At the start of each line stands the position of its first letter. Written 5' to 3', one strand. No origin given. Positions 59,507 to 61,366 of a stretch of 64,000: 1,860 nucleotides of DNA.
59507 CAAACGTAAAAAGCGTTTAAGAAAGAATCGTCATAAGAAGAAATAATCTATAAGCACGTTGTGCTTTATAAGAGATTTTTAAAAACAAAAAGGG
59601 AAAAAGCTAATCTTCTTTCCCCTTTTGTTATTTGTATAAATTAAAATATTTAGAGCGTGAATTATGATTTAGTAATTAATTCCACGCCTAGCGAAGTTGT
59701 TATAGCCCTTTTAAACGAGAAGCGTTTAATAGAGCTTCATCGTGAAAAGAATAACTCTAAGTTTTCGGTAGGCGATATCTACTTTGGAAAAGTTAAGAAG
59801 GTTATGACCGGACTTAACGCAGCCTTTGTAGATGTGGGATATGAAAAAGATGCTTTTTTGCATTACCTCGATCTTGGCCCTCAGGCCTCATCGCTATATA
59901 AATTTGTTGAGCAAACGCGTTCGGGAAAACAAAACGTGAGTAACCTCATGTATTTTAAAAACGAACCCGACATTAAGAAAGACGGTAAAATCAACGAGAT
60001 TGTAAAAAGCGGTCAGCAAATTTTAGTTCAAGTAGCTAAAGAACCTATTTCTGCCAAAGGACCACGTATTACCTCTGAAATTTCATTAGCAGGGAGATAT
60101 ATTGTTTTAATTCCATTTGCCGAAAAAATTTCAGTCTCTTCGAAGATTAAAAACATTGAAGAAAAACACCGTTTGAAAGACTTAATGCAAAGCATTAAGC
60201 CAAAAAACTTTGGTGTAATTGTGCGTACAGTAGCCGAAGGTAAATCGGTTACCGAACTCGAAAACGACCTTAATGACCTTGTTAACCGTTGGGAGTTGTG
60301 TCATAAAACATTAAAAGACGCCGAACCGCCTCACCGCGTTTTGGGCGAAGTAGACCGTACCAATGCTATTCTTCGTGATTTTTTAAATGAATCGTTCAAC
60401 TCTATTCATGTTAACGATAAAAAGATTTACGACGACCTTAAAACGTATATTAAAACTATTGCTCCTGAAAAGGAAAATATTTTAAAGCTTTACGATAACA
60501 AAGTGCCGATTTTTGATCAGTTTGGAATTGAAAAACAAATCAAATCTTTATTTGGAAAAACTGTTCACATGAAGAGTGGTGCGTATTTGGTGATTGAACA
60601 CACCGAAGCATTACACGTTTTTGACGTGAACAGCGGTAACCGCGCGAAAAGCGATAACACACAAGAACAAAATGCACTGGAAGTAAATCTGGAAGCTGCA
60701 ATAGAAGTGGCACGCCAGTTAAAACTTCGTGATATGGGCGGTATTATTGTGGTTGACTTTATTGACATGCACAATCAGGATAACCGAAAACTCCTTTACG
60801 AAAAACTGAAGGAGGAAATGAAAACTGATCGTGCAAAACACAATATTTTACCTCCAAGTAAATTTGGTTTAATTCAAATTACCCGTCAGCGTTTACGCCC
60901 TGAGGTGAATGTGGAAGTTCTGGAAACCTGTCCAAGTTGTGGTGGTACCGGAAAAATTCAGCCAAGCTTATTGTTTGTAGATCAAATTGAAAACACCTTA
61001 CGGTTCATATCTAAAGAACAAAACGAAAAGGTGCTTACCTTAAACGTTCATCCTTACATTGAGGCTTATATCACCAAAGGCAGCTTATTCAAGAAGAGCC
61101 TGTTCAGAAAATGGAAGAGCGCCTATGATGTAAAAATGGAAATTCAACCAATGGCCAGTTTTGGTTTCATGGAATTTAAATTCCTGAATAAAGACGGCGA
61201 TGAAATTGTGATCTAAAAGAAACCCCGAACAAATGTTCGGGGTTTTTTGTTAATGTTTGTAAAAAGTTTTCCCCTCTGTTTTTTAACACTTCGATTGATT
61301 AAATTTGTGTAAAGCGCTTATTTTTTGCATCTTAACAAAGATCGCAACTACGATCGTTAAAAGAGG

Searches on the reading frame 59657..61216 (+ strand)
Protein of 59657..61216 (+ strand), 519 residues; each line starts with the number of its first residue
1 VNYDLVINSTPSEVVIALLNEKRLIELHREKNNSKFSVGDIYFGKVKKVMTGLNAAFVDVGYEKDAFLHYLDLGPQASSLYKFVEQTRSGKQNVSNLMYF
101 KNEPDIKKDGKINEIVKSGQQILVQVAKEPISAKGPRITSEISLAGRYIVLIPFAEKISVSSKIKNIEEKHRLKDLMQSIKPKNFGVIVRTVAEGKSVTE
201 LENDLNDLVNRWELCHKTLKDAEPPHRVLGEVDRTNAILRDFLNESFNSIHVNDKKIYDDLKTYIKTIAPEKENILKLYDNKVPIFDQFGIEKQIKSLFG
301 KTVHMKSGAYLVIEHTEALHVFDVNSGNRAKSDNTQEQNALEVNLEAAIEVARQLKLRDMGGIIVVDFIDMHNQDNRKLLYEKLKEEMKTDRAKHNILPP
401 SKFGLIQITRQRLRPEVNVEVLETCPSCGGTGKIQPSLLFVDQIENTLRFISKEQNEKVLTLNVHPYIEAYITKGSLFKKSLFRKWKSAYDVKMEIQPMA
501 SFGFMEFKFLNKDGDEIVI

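Call 39: search_protein_families(library=pfam, proteins=[window:59657-61216:+], max_evalue=0.001)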
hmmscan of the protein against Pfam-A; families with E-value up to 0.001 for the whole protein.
window:59657-61216:+ (519 aa): 1 family
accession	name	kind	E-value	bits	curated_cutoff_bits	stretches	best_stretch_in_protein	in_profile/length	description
PF10150.14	RNase_E_G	-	4.3e-99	331.8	25.5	1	143-412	1-269/270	Ribonuclease E/G family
